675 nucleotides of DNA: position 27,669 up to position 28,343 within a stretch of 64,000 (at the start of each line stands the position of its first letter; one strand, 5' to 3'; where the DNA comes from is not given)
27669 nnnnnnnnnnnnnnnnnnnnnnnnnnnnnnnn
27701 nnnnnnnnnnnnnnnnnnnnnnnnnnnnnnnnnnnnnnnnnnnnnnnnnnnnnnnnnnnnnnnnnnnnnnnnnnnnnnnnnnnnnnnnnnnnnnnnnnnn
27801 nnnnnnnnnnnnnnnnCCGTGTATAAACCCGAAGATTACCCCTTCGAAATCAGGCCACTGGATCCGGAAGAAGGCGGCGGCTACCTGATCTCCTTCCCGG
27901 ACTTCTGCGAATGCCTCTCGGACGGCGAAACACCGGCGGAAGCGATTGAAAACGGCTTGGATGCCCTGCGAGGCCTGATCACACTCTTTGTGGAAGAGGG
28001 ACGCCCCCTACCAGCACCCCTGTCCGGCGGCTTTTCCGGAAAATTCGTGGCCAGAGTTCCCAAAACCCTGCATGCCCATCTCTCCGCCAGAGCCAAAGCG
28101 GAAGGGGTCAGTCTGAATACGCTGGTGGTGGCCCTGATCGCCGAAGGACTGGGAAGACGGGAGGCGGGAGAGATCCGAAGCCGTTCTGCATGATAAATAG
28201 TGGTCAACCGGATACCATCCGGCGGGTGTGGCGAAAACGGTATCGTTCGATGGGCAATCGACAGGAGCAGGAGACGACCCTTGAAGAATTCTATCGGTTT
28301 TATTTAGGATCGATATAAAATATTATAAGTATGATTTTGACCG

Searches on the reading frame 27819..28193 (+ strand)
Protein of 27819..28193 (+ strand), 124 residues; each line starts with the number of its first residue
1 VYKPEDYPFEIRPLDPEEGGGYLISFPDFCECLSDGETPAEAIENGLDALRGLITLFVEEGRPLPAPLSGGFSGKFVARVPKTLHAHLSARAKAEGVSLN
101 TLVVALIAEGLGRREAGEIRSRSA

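Call 6: search_protein_families(library=pfam, proteins=[window:27819-28193:+])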
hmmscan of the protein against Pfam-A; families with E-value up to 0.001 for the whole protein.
window:27819-28193:+ (124 aa): 2 families
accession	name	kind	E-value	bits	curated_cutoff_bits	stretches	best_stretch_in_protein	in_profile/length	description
PF05534.18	HicB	-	1e-10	41.8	21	1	72-106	16-50/51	HicB family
PF15919.11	HicB_lk_antitox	-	1.3e-05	25.8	27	1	15-67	6-58/123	HicB_like antitoxin of bacterial toxin-antitoxin system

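Call 9: find_encoding_contigs(protein=window:27819-28193:+, flank=10000, max_places=10)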
Protein window:27819-28193:+ (124 aa): no gene with exactly this product is on record in the collection.

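Call 29: find_homologous_proteins(query=window:27819-28193:+, max_evalue=0.00001)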
Query window:27819-28193:+ (124 aa): 1822 proteins with E <= 0.00001 among 1872 candidates; the best 120 are listed.
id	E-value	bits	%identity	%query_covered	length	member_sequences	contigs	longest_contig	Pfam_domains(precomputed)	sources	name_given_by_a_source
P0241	4.8e-46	174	72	92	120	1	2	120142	PF05534.19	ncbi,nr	ncbi:MAG: type II toxin-antitoxin system HicB family antitoxin [Magnetococcales bacterium]|nr:type I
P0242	3.0e-45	171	72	90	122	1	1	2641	PF15970.12,PF05534.19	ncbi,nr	ncbi:MAG: type II toxin-antitoxin system HicB family antitoxin [Magnetococcales bacterium]|nr:type I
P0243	5.7e-45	170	74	89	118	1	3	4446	PF15919.12,PF15970.12,PF05534.19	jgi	jgi:antitoxin HicB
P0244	9.6e-45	169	71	90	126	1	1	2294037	PF15919.12,PF15970.12,PF05534.19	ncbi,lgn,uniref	ncbi:hypothetical protein SIID45300_01453 [Candidatus Magnetaquicoccaceae bacterium FCR-1]|uniref:Hi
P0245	1.0e-44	169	72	91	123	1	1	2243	PF05534.19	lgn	-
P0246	1.3e-44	169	71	90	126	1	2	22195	PF15919.12,PF15970.12,PF05534.19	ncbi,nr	ncbi:MAG: toxin-antitoxin system HicB family antitoxin [Magnetococcales bacterium]|nr:toxin-antitoxi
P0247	1.4e-44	169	72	93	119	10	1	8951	PF15919.12,PF15970.12,PF05534.19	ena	-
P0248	2.0e-44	168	68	100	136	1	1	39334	PF15919.12,PF15970.12,PF05534.19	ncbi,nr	ncbi:MAG: type II toxin-antitoxin system HicB family antitoxin [Magnetococcales bacterium]|nr:type I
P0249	2.6e-44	168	72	93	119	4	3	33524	PF15919.12,PF15970.12,PF05534.19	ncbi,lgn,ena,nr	ncbi:MAG: toxin-antitoxin system HicB family antitoxin [Pseudomonadota bacterium]|nr:toxin-antitoxin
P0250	5.6e-44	167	72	93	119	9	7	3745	PF15919.12,PF15970.12,PF05534.19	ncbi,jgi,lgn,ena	jgi:antitoxin HicB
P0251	6.5e-44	167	72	93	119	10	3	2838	PF15919.12,PF15970.12,PF05534.19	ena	-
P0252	6.6e-44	167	68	91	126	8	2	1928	PF15919.12,PF15970.12,PF05534.19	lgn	-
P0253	7.9e-44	166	72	93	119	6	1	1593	PF15919.12,PF15970.12,PF05534.19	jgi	jgi:antitoxin HicB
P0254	1.0e-43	166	67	95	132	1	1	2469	PF15919.12,PF15970.12,PF05534.19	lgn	-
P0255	1.2e-43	166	67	94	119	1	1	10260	PF15919.12,PF15970.12,PF05534.19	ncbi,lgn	-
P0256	1.5e-43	166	68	92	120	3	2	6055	PF15919.12,PF15970.12,PF05534.19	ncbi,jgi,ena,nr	ncbi:MAG: hypothetical protein HW380_3849 [Magnetococcales bacterium]|nr:hypothetical protein [Magne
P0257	2.4e-43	165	70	93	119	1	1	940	PF15919.12,PF15970.12,PF05534.19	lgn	-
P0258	2.8e-43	165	68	94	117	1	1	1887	PF15919.12,PF15970.12,PF05534.19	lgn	-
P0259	2.9e-43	165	71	93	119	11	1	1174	PF15919.12,PF15970.12,PF05534.19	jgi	jgi:antitoxin HicB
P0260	3.1e-43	164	71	93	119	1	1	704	PF15919.12,PF15970.12,PF05534.19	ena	-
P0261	3.2e-43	164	71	93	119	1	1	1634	PF15919.12,PF15970.12,PF05534.19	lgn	-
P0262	3.7e-43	164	68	94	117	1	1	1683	PF15919.12,PF15970.12,PF05534.19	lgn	-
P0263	3.8e-43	164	65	100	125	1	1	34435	PF05534.19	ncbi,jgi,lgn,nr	ncbi:MAG: uncharacterized protein HW380_2714 [Magnetococcales bacterium]|nr:uncharacterized protein 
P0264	4.1e-43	164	69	93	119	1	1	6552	PF15919.12,PF15970.12,PF05534.19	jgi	-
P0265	4.3e-43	164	68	94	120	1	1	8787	PF15919.12,PF15970.12,PF05534.19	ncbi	ncbi:antitoxin HicB [Gammaproteobacteria bacterium]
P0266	4.3e-43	164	68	94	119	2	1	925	PF15919.12,PF15970.12,PF05534.19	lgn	-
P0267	4.3e-43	164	69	93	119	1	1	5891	PF15919.12,PF15970.12,PF05534.19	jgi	jgi:antitoxin HicB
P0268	5.3e-43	164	71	93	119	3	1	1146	PF15919.12,PF15970.12,PF05534.19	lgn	-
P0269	5.9e-43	164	71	93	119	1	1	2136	PF15919.12,PF15970.12,PF05534.19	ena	-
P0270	7.0e-43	163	69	93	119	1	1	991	PF15919.12,PF15970.12,PF05534.19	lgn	-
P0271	7.0e-43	163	70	94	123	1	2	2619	PF15919.12,PF15970.12,PF05534.19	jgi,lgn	jgi:antitoxin HicB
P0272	7.9e-43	163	68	94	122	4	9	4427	PF15919.12,PF15970.12,PF05534.19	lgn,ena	-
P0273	8.7e-43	163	70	93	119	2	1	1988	PF15919.12,PF15970.12,PF05534.19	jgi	jgi:antitoxin HicB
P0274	9.1e-43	163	70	93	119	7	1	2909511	PF15919.12,PF15970.12,PF05534.19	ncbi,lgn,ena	-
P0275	9.6e-43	163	69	93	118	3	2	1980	PF15919.12,PF15970.12,PF05534.19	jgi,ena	-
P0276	9.8e-43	163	65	100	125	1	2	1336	PF15919.12,PF15970.12,PF05534.19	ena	-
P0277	9.8e-43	163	65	100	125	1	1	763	PF15919.12,PF15970.12,PF05534.19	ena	-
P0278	9.9e-43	163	65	100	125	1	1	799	PF15919.12,PF15970.12,PF05534.19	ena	-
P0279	1.0e-42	163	68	94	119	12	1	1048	PF15919.12,PF15970.12,PF05534.19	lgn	-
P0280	1.0e-42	163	68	94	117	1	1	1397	PF15919.12,PF15970.12,PF05534.19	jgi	jgi:antitoxin HicB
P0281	1.0e-42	163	70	93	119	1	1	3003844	PF15919.12,PF15970.12,PF05534.19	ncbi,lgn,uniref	ncbi:toxin-antitoxin system HicB family antitoxin [Acidithiobacillus sp. M4-SHS-6]|uniref:toxin-anti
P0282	1.4e-42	162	66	94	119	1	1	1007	PF15919.12,PF15970.12,PF05534.19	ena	-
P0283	1.4e-42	162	70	93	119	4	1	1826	PF15919.12,PF15970.12,PF05534.19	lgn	-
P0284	1.4e-42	162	71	93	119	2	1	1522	PF15970.12,PF05534.19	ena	-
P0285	1.5e-42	162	64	100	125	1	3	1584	PF15919.12,PF15970.12,PF05534.19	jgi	jgi:antitoxin HicB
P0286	1.5e-42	162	69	90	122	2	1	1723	PF15919.12,PF15970.12,PF05534.19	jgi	jgi:antitoxin HicB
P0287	1.6e-42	162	69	93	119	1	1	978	PF15919.12,PF15970.12,PF05534.19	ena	-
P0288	1.6e-42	162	66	93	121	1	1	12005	PF15919.12,PF15970.12,PF05534.19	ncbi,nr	ncbi:MAG: toxin-antitoxin system HicB family antitoxin [Magnetococcales bacterium]|nr:toxin-antitoxi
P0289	1.7e-42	162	70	93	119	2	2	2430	PF15919.12,PF15970.12,PF05534.19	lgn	-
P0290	1.7e-42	162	68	91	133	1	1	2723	PF15919.12,PF15970.12,PF05534.19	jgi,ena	-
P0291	1.8e-42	162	69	94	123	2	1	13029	PF15919.12,PF15970.12,PF05534.19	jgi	-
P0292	1.8e-42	162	67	93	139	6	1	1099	PF15919.12,PF15970.12,PF05534.19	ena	-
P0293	2.1e-42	162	69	93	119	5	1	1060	PF15919.12,PF15970.12,PF05534.19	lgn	-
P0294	2.2e-42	162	68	93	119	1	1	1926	PF15970.12,PF05534.19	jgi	jgi:antitoxin HicB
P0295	2.3e-42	162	66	93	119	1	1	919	PF15919.12,PF15970.12,PF05534.19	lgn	-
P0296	2.3e-42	162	70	93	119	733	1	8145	PF15919.12,PF15970.12,PF05534.19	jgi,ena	jgi:antitoxin HicB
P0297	2.4e-42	162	69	93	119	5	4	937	PF15919.12,PF15970.12,PF05534.19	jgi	jgi:antitoxin HicB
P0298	2.5e-42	162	69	94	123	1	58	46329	PF15919.12,PF15970.12,PF05534.19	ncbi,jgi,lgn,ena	ncbi:MAG: hypothetical protein RI988_3800 [Pseudomonadota bacterium]|jgi:antitoxin HicB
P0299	2.6e-42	162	69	94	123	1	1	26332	PF15919.12,PF15970.12,PF05534.19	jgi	jgi:antitoxin HicB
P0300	2.6e-42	161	68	93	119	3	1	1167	PF15919.12,PF15970.12,PF05534.19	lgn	-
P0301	2.6e-42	161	64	100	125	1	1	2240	PF15919.12,PF15970.12,PF05534.19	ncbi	ncbi:MAG: type II toxin-antitoxin system HicB family antitoxin [Rubrivivax sp.]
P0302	2.7e-42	161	68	92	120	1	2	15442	PF15970.12,PF05534.19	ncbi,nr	ncbi:MAG: type II toxin-antitoxin system HicB family antitoxin [Magnetococcus sp. DMHC-1]|nr:type II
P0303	3.0e-42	161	70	92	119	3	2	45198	PF15919.12,PF15970.12,PF05534.19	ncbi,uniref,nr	ncbi:type II toxin-antitoxin system HicB family antitoxin [Verminephrobacter aporrectodeae subsp. tu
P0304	3.4e-42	161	64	100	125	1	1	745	PF15919.12,PF15970.12,PF05534.19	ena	-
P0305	3.5e-42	161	64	100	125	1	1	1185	PF15919.12,PF15970.12,PF05534.19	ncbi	-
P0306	3.8e-42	161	68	94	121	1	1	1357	PF15970.12,PF05534.19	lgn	-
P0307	3.9e-42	161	71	93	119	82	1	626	PF15919.12,PF15970.12,PF05534.19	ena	-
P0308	3.9e-42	161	70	93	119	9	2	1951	PF15919.12,PF15970.12,PF05534.19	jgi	jgi:antitoxin HicB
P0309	3.9e-42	161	67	94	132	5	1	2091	PF15919.12,PF15970.12,PF05534.19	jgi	jgi:antitoxin HicB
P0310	4.0e-42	161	68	93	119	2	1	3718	PF15919.12,PF15970.12,PF05534.19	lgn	-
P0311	4.4e-42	161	70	89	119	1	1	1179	PF15919.12,PF15970.12,PF05534.19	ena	-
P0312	4.6e-42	161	68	94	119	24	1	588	PF15919.12,PF15970.12,PF05534.19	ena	-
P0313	4.9e-42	161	70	93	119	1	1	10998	PF15919.12,PF15970.12,PF05534.19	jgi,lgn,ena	-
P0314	5.1e-42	161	63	100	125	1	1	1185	PF15919.12,PF15970.12,PF05534.19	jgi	jgi:antitoxin HicB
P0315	5.5e-42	160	64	100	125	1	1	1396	PF15919.12,PF15970.12,PF05534.19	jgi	jgi:antitoxin HicB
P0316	5.7e-42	160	68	92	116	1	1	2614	PF15919.12,PF15970.12,PF05534.19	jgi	jgi:antitoxin HicB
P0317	5.8e-42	160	69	93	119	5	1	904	PF03869.21,PF15919.12,PF15970.12,PF05534.19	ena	-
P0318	5.9e-42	160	69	94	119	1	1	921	PF15919.12,PF15970.12,PF05534.19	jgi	jgi:antitoxin HicB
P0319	6.0e-42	160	68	90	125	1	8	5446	PF15919.12,PF15970.12,PF05534.19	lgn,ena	-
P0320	6.3e-42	160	68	90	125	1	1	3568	PF15919.12,PF15970.12,PF05534.19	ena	-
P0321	6.4e-42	160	69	93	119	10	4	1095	PF15919.12,PF15970.12,PF05534.19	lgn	-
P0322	6.7e-42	160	67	94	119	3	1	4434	PF15919.12,PF15970.12,PF05534.19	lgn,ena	-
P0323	6.7e-42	160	69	93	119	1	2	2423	PF15919.12,PF15970.12,PF05534.19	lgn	-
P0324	6.7e-42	160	68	90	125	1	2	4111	PF15919.12,PF15970.12,PF05534.19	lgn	-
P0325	6.7e-42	160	68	94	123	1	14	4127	PF15970.12,PF05534.19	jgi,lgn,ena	jgi:antitoxin HicB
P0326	7.3e-42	160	68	90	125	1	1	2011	PF15919.12,PF15970.12,PF05534.19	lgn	-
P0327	7.4e-42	160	66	93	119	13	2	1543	PF15919.12,PF15970.12,PF05534.19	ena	-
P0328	7.5e-42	160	70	93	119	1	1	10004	PF15919.12,PF15970.12,PF05534.19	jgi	jgi:antitoxin HicB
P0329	7.5e-42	160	68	90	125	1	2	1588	PF15919.12,PF15970.12,PF05534.19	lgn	-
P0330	7.9e-42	160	68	93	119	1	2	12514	PF15919.12,PF15970.12,PF05534.19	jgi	jgi:antitoxin HicB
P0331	8.1e-42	160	67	93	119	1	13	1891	PF15919.12,PF15970.12,PF05534.19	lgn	-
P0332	8.2e-42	160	66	93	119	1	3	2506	PF15919.12,PF15970.12,PF05534.19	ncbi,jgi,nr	ncbi:MAG: type II toxin-antitoxin system HicB family antitoxin [Burkholderiaceae bacterium]|jgi:anti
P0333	8.5e-42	160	67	92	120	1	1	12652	PF15919.12,PF15970.12,PF05534.19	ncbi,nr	ncbi:MAG: toxin-antitoxin system HicB family antitoxin [Magnetococcales bacterium]|nr:toxin-antitoxi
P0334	9.0e-42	160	68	93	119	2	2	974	PF15970.12,PF05534.19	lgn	-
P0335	9.2e-42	160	69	90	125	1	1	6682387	PF15919.12,PF15970.12,PF05534.19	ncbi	ncbi:MAG: toxin-antitoxin system HicB family antitoxin [Burkholderiaceae bacterium]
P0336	9.4e-42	160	68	94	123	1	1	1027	PF15919.12,PF15970.12,PF05534.19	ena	-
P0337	1.0e-41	160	67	94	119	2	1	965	PF15919.12,PF15970.12,PF05534.19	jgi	jgi:antitoxin HicB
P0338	1.0e-41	160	69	93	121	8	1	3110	PF03869.21,PF15919.12,PF15970.12,PF05534.19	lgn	-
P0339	1.1e-41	160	66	100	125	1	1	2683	PF15919.12,PF15970.12,PF05534.19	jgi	-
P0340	1.1e-41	159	66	93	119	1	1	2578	PF15919.12,PF15970.12,PF05534.19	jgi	jgi:antitoxin HicB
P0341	1.2e-41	159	70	90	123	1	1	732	PF15919.12,PF15970.12,PF05534.19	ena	-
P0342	1.2e-41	159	67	93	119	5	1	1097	PF15919.12,PF15970.12,PF05534.19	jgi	jgi:antitoxin HicB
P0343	1.2e-41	159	67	93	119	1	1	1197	PF15919.12,PF15970.12,PF05534.19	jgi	jgi:antitoxin HicB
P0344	1.3e-41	159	65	98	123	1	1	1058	PF15919.12,PF15970.12,PF05534.19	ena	-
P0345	1.3e-41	159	67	93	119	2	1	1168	PF15919.12,PF15970.12,PF05534.19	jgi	jgi:antitoxin HicB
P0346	1.4e-41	159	68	90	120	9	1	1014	PF15919.12,PF15970.12,PF05534.19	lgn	-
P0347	1.4e-41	159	69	93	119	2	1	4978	PF15919.12,PF15970.12,PF05534.19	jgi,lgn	-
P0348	1.5e-41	159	67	92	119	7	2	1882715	PF03869.21,PF15919.12,PF15970.12,PF05534.19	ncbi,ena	-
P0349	1.6e-41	159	70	90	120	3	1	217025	PF15919.12,PF15970.12,PF05534.19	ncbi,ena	-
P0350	1.7e-41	159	67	94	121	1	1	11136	PF15919.12,PF15970.12,PF05534.19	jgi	jgi:antitoxin HicB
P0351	1.7e-41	159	67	93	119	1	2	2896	PF15919.12,PF15970.12,PF05534.19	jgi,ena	-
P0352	1.8e-41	159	63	99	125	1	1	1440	PF15919.12,PF15970.12,PF05534.19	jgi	-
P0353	1.8e-41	159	67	90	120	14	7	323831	PF15919.12,PF15970.12,PF05534.19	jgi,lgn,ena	jgi:antitoxin HicB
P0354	1.9e-41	159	68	91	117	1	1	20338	PF05534.19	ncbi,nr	ncbi:MAG: type II toxin-antitoxin system HicB family antitoxin [Magnetococcales bacterium]|nr:type I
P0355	1.9e-41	159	67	93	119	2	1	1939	PF15919.12,PF15970.12,PF05534.19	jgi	jgi:antitoxin HicB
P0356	1.9e-41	159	64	100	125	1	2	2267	PF15919.12,PF15970.12,PF05534.19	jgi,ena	-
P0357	2.4e-41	158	65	93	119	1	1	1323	PF15919.12,PF15970.12,PF05534.19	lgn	-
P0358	2.5e-41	158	66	94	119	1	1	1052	PF15919.12,PF15970.12,PF05534.19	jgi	jgi:antitoxin HicB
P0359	2.5e-41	158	66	93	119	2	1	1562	PF15919.12,PF15970.12,PF05534.19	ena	-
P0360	2.5e-41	158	68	92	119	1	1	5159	PF15919.12,PF15970.12,PF05534.19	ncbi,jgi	jgi:antitoxin HicB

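Call 42: find_encoding_contigs(protein=P0242, flank=10000, max_places=3)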
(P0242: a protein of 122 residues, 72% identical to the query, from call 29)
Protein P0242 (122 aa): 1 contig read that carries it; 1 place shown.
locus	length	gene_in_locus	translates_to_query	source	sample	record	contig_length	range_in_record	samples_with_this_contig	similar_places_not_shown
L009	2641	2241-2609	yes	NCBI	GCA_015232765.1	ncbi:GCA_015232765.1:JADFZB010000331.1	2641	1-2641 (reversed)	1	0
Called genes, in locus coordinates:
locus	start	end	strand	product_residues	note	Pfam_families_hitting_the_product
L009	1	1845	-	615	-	?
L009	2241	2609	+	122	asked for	PF15970:HicB-like_2 (weak), PF05534:HicB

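Call 56: search_protein_families(library=ncbifam, proteins=[window:27819-28193:+], max_evalue=1)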
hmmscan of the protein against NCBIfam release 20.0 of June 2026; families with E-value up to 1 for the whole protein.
window:27819-28193:+ (124 aa): 1 family
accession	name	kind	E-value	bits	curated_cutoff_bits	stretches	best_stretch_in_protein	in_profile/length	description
NF041551.1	YlcI_YnfO_N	subfamily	0.00069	19.6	30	1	78-111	7-39/42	YlcI/YnfO family protein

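Call 61: search_protein_families(library=padloc, proteins=[window:27819-28193:+], max_evalue=1)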
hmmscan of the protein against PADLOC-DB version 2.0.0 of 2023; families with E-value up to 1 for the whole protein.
window:27819-28193:+ (124 aa): 0 families

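Call 62: find_encoding_contigs(protein=P0241, flank=4000, max_places=2)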
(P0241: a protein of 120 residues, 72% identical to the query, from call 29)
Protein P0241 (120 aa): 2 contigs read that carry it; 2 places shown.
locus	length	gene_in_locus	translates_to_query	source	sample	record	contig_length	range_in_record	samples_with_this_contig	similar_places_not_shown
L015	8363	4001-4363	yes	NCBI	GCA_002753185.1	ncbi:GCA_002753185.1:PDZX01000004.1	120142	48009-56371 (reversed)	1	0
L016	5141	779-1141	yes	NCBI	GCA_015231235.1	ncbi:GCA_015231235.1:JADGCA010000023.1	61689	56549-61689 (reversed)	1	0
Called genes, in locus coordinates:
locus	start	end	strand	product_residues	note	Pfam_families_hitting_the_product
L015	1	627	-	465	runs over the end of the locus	PF13717:Zn_ribbon_4, PF13719:Zn_ribbon_5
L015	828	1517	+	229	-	PF00005:ABC_tran, PF13191:AAA_16 (weak), PF13304:AAA_21 (faint)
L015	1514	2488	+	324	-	PF18075:FtsX_ECD, PF02687:FtsX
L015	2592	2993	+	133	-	PF01597:GCV_H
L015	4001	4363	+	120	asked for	PF05534:HicB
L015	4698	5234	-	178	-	PF13776:DUF4172, PF07592:DDE_Tnp_ISAZ013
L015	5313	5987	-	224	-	PF08238:Sel1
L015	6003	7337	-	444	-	PF02661:Fic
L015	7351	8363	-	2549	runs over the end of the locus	PF07676:PD40 (weak), PF26549:Tricorn_N, PF26550:Tricorn_2nd (weak), PF07676:PD40 (weak), PF13432:TPR_16 (faint), PF00515:TPR_1 (faint), PF13424:TPR_12, PF12770:CHAT, +5 more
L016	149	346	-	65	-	-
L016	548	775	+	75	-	-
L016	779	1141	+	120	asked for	PF05534:HicB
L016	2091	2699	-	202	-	-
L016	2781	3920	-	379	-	PF02661:Fic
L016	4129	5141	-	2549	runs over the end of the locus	PF07676:PD40 (weak), PF26549:Tricorn_N, PF26550:Tricorn_2nd (weak), PF07676:PD40 (weak), PF13432:TPR_16 (faint), PF00515:TPR_1 (faint), PF13424:TPR_12, PF12770:CHAT, +5 more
